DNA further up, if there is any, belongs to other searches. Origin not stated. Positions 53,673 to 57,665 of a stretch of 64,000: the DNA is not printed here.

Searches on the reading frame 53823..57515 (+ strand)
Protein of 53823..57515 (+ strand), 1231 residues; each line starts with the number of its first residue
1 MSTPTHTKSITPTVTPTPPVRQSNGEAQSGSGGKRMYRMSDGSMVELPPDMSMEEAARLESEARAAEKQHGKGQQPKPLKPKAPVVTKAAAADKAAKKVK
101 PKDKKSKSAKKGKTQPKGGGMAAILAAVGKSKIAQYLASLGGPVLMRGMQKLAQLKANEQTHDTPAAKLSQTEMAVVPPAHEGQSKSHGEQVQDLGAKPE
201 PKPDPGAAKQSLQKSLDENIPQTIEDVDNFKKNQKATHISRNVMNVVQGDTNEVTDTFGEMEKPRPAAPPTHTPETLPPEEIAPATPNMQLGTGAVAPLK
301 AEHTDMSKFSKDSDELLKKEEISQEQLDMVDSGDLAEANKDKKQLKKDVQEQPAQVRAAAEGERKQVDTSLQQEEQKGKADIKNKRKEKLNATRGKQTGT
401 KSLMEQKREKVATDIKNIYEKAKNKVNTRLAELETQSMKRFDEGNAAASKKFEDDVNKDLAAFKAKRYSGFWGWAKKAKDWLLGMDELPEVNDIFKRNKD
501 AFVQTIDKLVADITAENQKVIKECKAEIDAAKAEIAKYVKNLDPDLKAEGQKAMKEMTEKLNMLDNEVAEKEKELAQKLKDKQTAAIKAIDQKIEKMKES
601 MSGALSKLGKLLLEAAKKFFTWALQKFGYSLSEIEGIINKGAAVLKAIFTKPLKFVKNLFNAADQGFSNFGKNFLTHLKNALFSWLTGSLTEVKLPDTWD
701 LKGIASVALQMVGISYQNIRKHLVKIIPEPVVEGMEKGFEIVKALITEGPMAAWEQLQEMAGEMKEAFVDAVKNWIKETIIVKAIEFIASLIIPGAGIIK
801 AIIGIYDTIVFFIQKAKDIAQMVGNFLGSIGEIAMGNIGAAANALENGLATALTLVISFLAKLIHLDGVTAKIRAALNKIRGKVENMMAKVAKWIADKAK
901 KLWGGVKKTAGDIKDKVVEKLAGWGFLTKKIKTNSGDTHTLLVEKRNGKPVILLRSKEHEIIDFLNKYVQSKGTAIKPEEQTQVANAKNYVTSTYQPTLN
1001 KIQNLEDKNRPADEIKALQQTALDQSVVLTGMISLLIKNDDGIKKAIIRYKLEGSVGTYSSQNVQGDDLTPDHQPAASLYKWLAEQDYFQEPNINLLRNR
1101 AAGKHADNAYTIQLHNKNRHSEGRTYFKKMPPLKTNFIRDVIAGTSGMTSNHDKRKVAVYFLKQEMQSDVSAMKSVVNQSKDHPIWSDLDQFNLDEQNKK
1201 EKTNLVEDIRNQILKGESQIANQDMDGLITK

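Call 6: search_protein_families(library=pfam, proteins=[window:53823-57515:+], max_evalue=0.01)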
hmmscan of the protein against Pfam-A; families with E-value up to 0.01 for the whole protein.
window:53823-57515:+ (1231 aa): 3 families
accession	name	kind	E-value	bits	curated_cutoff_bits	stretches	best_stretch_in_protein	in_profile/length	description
PF01442.23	Apolipoprotein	-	0.00011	22.4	90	1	499-618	28-147/190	Apolipoprotein A1/A4/E domain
PF13851.11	GAS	-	0.001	18.9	32.3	1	511-600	18-100/200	Growth-arrest specific micro-tubule binding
PF02621.19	VitK2_biosynth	-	0.0059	16.5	26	0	483-560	183-249/252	Menaquinone biosynthesis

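Call 17: search_protein_families(library=ncbifam, proteins=[window:53823-57515:+], max_evalue=0.1)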
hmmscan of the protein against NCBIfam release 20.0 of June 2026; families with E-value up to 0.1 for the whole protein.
window:53823-57515:+ (1231 aa): 1 family
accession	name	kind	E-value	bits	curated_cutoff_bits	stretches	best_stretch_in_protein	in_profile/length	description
TIGR03782.1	Bac_Flav_CT_J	equivalog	0.026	13.5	289.95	1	517-617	83-180/323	conjugative transposon protein TraJ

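Call 88: search_protein_families(library=phrogs, proteins=[window:53823-57515:+], max_evalue=0.01)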
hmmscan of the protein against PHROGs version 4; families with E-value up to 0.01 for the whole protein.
window:53823-57515:+ (1231 aa): 0 families
